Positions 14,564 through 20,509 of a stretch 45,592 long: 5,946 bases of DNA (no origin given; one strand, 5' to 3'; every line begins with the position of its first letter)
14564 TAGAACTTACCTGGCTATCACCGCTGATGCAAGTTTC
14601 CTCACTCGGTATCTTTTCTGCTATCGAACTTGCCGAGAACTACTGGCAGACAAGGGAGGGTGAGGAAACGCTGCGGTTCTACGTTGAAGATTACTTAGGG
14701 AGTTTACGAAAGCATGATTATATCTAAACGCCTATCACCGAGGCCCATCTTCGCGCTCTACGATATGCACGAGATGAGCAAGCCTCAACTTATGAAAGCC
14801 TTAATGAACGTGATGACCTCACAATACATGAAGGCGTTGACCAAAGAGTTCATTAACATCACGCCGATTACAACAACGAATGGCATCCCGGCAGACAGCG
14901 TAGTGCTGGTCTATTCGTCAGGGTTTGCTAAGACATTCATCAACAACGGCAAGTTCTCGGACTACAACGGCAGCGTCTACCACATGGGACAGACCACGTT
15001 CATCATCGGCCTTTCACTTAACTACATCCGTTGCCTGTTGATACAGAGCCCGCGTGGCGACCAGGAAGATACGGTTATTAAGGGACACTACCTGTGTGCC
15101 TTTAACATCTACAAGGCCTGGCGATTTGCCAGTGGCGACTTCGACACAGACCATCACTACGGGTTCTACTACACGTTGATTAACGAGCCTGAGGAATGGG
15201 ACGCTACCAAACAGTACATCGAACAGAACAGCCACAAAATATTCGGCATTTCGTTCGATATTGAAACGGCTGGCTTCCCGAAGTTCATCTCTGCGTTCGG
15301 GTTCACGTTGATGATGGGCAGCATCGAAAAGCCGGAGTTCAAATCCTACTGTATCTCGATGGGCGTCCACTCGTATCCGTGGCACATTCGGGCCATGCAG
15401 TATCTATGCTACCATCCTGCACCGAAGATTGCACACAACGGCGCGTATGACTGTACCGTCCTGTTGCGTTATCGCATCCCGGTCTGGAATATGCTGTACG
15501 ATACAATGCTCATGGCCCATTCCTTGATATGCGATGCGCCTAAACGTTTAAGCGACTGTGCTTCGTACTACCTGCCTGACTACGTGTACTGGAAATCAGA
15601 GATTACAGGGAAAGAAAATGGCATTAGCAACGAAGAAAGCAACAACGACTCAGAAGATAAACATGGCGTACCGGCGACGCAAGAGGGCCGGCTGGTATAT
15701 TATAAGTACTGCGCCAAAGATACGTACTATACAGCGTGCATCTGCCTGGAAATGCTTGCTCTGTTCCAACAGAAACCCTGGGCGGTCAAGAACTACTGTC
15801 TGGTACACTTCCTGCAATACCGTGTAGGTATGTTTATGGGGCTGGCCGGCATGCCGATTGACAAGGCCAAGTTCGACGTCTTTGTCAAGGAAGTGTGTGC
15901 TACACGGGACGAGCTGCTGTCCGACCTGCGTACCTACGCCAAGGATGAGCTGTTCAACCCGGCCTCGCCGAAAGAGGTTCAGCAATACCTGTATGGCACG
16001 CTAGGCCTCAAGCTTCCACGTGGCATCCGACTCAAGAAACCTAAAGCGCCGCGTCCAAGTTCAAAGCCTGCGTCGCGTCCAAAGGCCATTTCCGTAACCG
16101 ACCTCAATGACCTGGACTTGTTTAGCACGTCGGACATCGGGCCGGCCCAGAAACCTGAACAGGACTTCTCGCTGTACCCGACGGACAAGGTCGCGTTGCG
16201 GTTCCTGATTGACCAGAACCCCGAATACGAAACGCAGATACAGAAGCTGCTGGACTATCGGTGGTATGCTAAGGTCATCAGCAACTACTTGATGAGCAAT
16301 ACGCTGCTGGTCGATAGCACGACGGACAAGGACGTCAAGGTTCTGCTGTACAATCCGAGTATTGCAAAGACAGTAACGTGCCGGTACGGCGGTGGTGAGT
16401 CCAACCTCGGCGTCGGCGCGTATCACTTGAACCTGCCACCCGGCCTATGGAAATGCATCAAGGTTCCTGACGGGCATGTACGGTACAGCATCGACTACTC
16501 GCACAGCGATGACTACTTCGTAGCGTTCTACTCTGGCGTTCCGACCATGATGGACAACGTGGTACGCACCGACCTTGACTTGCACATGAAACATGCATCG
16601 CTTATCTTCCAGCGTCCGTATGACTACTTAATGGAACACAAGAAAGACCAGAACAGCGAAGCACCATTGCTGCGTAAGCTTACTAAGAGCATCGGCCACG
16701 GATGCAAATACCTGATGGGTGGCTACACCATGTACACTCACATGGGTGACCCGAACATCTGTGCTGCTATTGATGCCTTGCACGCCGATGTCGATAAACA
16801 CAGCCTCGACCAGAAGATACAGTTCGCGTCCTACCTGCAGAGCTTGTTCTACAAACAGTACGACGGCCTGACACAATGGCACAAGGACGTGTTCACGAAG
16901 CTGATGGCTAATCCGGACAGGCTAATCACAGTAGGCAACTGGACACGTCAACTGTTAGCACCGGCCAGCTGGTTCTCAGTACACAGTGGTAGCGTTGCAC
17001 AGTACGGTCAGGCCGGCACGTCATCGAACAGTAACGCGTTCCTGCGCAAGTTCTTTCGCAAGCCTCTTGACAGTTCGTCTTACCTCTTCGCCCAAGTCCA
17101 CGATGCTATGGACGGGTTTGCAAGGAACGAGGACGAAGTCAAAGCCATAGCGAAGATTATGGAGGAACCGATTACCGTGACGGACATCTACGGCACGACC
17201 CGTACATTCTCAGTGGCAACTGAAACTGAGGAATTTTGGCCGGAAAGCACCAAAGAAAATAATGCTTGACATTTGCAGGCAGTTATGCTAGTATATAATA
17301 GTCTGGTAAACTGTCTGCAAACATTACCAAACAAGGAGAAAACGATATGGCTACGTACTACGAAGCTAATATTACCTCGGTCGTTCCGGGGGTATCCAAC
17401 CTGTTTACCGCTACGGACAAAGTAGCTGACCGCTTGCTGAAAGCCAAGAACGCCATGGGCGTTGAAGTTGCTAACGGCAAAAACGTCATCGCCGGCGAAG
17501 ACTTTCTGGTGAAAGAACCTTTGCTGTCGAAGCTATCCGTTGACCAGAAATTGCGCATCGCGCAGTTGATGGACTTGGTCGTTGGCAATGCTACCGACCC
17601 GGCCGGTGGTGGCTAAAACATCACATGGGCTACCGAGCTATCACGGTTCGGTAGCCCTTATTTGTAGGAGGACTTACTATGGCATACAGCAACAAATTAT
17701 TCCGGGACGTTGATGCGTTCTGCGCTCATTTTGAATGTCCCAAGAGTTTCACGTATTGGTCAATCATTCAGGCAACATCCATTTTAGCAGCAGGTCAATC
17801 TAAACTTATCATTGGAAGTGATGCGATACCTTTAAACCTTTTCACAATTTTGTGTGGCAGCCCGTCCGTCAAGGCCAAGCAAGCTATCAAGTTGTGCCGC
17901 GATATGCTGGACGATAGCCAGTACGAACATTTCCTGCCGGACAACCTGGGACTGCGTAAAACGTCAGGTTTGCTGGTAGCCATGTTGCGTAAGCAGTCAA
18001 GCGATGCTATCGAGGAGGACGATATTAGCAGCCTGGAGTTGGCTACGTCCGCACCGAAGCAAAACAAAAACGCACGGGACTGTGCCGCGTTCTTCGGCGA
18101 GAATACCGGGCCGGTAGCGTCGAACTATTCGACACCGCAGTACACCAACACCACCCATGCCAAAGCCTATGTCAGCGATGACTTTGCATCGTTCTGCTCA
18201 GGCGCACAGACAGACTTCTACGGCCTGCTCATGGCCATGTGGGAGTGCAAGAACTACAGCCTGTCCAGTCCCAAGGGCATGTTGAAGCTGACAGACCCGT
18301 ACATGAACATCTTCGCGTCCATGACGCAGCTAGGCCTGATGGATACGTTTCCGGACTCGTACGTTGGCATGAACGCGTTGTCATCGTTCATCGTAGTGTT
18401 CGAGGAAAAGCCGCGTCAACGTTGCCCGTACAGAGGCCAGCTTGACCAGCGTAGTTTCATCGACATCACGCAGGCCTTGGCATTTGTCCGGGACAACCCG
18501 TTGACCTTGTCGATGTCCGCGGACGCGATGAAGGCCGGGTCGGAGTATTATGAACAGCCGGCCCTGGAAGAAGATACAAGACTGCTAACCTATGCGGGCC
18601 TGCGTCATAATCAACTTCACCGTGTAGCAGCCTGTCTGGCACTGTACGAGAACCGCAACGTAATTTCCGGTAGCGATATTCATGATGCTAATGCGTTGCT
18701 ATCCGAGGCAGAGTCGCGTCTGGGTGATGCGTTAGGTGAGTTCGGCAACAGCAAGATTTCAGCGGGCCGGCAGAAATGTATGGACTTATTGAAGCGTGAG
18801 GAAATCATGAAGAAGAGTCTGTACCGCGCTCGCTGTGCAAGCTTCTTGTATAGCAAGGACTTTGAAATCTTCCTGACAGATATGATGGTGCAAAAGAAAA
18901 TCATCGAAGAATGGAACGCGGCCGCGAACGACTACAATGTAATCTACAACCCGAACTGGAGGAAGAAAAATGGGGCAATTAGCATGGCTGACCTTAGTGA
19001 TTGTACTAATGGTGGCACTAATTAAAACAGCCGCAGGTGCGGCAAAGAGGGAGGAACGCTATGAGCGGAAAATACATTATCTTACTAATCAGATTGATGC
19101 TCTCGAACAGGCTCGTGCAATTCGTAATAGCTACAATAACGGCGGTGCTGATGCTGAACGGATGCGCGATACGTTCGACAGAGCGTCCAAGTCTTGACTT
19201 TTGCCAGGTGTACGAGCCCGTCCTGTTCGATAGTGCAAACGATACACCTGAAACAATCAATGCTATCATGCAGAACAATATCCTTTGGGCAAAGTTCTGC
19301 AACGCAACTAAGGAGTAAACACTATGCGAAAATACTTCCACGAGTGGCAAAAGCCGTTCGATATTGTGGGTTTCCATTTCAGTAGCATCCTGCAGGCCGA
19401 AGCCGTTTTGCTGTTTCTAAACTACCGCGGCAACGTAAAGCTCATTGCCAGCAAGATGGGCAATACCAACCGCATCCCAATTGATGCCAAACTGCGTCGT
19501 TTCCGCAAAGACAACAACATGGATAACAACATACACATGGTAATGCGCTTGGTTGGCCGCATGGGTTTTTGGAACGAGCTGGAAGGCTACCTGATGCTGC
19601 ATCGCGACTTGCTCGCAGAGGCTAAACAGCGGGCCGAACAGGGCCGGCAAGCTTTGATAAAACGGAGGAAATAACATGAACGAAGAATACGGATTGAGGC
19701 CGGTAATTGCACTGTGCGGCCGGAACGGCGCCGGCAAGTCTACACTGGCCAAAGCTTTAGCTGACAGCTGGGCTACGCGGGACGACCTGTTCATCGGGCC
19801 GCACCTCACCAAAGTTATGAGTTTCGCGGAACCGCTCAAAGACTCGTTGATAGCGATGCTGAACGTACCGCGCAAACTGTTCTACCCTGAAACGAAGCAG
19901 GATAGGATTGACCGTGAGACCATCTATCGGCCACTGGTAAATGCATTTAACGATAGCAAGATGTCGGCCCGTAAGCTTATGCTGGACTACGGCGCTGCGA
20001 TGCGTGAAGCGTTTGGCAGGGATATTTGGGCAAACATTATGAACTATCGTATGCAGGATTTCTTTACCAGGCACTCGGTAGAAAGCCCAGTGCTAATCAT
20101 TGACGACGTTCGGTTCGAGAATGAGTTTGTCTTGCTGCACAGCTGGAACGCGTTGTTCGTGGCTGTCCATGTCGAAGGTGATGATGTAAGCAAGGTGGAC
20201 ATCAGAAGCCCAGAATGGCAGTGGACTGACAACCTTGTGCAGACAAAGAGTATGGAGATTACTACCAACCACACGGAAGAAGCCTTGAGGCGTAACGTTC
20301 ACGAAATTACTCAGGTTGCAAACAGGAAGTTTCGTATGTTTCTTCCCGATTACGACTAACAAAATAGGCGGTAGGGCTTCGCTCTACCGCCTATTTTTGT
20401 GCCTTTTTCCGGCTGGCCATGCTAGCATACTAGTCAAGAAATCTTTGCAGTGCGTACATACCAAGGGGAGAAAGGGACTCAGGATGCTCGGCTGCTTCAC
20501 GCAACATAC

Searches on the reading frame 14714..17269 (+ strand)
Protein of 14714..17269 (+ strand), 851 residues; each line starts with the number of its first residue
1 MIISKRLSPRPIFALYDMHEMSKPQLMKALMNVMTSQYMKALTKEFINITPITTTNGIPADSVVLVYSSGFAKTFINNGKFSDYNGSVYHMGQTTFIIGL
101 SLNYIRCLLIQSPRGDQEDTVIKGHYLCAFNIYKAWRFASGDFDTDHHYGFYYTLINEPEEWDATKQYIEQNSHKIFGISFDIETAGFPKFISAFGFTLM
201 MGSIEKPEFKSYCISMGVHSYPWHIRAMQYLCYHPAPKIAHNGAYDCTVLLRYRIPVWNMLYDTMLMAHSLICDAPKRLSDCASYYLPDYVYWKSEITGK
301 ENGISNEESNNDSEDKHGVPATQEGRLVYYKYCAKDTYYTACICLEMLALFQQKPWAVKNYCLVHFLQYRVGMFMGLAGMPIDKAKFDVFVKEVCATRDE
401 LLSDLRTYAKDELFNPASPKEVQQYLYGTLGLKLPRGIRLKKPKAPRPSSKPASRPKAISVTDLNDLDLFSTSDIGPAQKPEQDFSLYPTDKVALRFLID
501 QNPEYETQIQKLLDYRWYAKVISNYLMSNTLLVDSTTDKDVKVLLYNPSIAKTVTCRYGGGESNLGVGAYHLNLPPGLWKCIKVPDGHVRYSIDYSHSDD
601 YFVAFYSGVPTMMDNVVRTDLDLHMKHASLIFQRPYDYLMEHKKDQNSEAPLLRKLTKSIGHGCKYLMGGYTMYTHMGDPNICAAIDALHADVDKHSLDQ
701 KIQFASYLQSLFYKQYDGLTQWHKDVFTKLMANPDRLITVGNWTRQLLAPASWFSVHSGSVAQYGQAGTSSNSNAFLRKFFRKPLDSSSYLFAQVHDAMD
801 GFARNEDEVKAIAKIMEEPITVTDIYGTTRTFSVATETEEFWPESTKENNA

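Call 45: search_protein_families(library=pfam, proteins=[window:14714-17269:+], max_evalue=0.01)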
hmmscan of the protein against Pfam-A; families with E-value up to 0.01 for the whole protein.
window:14714-17269:+ (851 aa): 2 families
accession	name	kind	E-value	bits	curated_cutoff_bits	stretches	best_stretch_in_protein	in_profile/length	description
PF00476.26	DNA_pol_A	-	1.5e-09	37.7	34.3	1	470-674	43-227/381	DNA polymerase family A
PF01612.26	DNA_pol_A_exo1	-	0.00017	21.9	23.6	1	178-347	22-168/173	3'-5' exonuclease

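Call 46: search_protein_families(library=phrogs, proteins=[window:14714-17269:+], max_evalue=0.001)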
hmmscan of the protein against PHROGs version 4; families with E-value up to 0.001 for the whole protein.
window:14714-17269:+ (851 aa): 2 families
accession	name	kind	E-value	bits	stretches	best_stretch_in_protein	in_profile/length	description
phrog_17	-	DNA, RNA and nucleotide metabolism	1e-35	124.2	1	179-818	673-1210/1445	DNA polymerase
phrog_2573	-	DNA, RNA and nucleotide metabolism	2.1e-06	28.1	0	591-666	20-98/336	DNA polymerase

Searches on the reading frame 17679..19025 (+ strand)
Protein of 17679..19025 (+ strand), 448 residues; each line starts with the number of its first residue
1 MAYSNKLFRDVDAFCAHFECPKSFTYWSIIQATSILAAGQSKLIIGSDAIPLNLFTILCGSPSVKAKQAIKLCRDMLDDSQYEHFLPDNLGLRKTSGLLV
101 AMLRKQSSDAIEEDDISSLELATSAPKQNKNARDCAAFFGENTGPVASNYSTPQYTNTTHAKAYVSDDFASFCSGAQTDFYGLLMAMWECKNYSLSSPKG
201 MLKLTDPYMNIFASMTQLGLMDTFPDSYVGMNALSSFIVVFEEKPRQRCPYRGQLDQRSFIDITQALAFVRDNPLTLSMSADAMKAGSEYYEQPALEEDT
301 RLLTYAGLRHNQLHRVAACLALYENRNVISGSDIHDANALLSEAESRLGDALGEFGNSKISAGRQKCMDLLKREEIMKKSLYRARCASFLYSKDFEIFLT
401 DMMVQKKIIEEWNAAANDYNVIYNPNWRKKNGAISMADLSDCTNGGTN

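Call 45: search_protein_families(library=pfam, proteins=[window:17679-19025:+], max_evalue=0.01)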
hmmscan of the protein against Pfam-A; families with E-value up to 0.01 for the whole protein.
window:17679-19025:+ (448 aa): 0 families

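Call 46: search_protein_families(library=phrogs, proteins=[window:17679-19025:+], max_evalue=0.001)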
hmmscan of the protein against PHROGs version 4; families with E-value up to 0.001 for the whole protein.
window:17679-19025:+ (448 aa): 1 family
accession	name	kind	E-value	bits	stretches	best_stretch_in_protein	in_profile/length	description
phrog_14296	-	DNA, RNA and nucleotide metabolism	1.2e-23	84.9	2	167-408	129-375/417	DNA primase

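Call 82: search_solved_structures(query=window:17679-19025:+, max_evalue=10, show_alignments=1)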
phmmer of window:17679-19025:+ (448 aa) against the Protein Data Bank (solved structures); distinct sequences matched with E-value up to 10: 1.
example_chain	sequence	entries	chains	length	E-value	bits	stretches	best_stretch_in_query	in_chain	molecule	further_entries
4gh4_D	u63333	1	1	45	0.95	11.8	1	142-186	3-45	capsid protein VP4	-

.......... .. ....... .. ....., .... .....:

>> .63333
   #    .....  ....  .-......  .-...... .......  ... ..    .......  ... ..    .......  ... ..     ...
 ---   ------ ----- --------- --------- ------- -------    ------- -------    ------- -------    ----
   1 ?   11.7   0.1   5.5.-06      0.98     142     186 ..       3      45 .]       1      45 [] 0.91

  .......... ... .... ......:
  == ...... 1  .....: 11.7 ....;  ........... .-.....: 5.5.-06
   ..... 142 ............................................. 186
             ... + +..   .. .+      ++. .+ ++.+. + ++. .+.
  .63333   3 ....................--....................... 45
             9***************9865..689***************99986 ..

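Call 101: search_protein_families(library=pfam, proteins=[window:17679-19025:+], max_evalue=0.001)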
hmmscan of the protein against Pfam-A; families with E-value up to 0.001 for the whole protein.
window:17679-19025:+ (448 aa): 0 families

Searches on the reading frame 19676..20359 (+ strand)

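Call 45: search_protein_families(library=pfam, proteins=[window:19676-20359:+], max_evalue=0.01)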
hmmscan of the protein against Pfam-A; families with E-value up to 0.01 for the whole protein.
window:19676-20359:+ (227 aa): 12 families
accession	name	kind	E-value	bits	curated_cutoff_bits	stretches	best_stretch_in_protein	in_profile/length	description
PF21448.3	DNMK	-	5.3e-08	33.2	27.1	1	87-169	120-199/232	Deoxynucleotide monophosphate kinase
PF13401.12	AAA_22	-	1.8e-06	28.7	27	1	9-145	6-93/130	AAA domain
PF00005.33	ABC_tran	-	6.5e-05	24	25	1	10-31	13-34/137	ABC transporter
PF05729.18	NACHT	-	0.00059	20.2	26.7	1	10-36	2-28/167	NACHT domain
PF13481.12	AAA_25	-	0.00095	19.3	27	1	10-43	35-68/195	AAA domain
PF13476.12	AAA_23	-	0.0014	19.7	27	1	9-29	20-40/201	AAA domain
PF13191.12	AAA_16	-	0.0016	19.4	32.6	1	9-145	25-141/167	AAA ATPase domain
PF00910.28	RNA_helicase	-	0.0048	17.8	21.5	0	11-34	1-24/105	RNA helicase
PF00004.35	AAA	-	0.0065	17.4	21.2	0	12-34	2-24/131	ATPase family associated with various cellular activities (AAA)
PF03193.22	RsgA_GTPase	-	0.0073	16.6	30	0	10-31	108-129/174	RsgA GTPase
PF13238.12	AAA_18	-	0.0074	17.2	29.4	0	11-31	1-21/128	AAA domain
PF13671.12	AAA_33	-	0.0092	16.7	27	0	10-30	1-21/143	AAA domain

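Call 46: search_protein_families(library=phrogs, proteins=[window:19676-20359:+], max_evalue=0.001)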
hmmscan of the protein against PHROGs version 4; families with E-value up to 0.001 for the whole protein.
window:19676-20359:+ (227 aa): 4 families
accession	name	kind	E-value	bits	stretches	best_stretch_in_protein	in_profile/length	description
phrog_139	-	other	4.4e-29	102.9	1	8-211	83-259/342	deoxynucleoside monophosphate kinase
phrog_2392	-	moron, auxiliary metabolic gene and host takeover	0.00021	20.7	1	10-32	509-531/726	ABC transporter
phrog_3940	-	unknown function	0.00064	19.6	1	9-37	26-54/537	-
phrog_293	-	moron, auxiliary metabolic gene and host takeover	0.00066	18.8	1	10-32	165-187/1058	ABC transporter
